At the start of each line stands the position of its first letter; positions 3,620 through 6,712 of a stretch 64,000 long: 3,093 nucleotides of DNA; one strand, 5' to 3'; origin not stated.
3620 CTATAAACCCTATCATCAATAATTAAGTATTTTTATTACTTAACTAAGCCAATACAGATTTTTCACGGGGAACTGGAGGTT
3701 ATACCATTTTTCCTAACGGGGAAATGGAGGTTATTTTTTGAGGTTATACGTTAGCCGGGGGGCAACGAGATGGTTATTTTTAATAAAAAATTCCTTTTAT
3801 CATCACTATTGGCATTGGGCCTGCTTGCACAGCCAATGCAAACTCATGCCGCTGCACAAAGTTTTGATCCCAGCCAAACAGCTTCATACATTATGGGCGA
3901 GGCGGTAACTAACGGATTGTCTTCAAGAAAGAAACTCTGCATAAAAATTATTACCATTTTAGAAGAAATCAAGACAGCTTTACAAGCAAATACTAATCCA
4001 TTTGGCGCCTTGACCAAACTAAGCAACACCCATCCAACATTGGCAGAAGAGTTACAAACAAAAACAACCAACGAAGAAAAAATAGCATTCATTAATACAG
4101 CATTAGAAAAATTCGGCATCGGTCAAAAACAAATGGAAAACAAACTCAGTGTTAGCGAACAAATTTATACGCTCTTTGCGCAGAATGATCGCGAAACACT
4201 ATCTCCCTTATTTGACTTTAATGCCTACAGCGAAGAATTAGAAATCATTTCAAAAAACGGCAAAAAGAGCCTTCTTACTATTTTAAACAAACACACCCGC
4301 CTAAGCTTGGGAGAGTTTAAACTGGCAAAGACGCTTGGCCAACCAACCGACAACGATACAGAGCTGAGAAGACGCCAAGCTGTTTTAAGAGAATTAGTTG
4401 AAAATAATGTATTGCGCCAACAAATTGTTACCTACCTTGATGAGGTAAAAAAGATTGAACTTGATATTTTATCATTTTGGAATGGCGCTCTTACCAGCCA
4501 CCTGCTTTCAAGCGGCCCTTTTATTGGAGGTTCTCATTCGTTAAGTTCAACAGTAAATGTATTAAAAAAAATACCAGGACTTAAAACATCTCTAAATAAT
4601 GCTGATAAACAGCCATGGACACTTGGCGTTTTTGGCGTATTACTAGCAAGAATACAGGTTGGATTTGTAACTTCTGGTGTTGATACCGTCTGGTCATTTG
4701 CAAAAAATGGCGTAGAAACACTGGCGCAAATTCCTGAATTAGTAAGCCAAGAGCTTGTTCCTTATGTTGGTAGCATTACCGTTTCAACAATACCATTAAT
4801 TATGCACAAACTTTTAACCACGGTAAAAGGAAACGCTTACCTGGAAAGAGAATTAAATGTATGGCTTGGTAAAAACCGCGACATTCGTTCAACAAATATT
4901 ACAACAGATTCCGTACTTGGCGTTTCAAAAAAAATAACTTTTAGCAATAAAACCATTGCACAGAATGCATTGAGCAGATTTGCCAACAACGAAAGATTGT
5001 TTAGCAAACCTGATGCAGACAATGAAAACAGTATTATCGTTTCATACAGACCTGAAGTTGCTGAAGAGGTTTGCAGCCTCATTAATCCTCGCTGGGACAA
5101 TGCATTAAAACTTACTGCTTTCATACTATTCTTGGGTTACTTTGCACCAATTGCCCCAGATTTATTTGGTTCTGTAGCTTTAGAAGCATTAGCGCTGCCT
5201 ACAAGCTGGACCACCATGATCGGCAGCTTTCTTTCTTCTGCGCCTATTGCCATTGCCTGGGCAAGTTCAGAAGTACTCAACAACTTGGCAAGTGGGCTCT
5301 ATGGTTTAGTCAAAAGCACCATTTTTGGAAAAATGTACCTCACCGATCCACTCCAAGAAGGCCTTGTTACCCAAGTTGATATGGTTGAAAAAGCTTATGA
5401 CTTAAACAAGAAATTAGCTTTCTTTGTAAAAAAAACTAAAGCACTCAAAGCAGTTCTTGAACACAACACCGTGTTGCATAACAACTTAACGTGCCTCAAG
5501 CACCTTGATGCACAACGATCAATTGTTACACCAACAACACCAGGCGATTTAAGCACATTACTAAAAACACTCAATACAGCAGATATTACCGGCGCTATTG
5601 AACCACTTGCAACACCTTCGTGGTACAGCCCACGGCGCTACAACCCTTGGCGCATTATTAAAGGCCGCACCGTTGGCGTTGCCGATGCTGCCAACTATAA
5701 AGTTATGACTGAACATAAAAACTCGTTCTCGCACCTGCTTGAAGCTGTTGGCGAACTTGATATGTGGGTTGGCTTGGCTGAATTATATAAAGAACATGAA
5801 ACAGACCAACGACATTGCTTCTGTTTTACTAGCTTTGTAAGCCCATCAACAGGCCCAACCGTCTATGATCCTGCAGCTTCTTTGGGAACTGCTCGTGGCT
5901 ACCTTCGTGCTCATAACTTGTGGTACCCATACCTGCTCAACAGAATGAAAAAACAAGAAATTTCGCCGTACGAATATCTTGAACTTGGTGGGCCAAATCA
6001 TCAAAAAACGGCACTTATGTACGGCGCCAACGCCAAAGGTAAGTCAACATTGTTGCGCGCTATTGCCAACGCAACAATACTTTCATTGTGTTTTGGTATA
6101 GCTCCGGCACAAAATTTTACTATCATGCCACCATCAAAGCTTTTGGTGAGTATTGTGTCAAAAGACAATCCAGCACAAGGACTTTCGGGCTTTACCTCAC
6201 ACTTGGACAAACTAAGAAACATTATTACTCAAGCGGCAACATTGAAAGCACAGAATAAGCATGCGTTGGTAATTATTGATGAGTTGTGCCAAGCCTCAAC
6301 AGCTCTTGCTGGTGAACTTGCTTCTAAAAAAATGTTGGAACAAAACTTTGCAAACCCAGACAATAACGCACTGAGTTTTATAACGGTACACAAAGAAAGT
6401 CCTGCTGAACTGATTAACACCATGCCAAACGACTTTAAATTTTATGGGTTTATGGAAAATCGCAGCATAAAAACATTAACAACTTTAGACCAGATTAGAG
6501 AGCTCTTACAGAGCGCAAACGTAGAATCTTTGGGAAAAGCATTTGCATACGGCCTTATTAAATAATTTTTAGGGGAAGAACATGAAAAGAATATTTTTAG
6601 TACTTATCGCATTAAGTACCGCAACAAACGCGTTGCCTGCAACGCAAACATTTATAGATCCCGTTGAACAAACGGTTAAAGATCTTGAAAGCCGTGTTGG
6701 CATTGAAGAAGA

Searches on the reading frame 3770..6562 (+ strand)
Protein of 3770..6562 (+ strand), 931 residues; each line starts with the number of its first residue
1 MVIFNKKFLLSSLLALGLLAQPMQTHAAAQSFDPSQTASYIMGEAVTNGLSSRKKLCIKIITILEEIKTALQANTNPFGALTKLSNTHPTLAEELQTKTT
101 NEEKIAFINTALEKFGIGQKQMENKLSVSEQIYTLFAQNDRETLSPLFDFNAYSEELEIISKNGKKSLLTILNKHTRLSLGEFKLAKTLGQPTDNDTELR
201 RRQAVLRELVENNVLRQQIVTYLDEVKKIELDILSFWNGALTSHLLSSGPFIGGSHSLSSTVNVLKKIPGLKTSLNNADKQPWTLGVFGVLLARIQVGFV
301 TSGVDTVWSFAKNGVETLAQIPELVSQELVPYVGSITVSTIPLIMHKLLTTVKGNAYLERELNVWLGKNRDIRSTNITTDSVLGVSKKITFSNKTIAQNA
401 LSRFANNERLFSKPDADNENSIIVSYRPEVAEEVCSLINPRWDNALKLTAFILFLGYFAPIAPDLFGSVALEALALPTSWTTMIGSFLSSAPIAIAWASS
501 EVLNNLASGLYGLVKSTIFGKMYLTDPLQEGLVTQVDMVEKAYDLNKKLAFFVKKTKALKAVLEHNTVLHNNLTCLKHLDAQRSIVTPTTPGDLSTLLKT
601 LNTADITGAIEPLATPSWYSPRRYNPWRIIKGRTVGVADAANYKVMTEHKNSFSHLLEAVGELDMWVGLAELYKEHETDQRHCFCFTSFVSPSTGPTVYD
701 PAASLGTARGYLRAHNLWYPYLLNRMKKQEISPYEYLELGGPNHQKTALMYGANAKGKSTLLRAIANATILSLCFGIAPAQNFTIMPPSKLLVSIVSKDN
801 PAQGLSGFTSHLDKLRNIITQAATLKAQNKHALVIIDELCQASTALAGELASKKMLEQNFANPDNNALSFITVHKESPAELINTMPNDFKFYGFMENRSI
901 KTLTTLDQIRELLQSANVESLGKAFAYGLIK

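Call 54: search_protein_families(library=pfam, proteins=[window:3770-6562:+], max_evalue=0.1)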
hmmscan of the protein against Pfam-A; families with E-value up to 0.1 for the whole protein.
window:3770-6562:+ (931 aa): 6 families
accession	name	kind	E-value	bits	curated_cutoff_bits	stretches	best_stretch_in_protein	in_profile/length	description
PF00488.27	MutS_V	-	5.5e-11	43.2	30.2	1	749-886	2-131/188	MutS domain V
PF05192.23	MutS_III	-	1.3e-07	32.6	34.1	1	156-231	5-83/194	MutS domain III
PF13401.12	AAA_22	-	0.017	15.9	27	0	184-237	53-104/130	AAA domain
PF13514.12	AAA_27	-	0.041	13.9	22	1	744-781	25-57/206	AAA domain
PF00004.35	AAA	-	0.045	14.6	21.2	0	749-844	2-71/131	ATPase family associated with various cellular activities (AAA)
PF13476.12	AAA_23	-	0.082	14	27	0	746-768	20-42/201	AAA domain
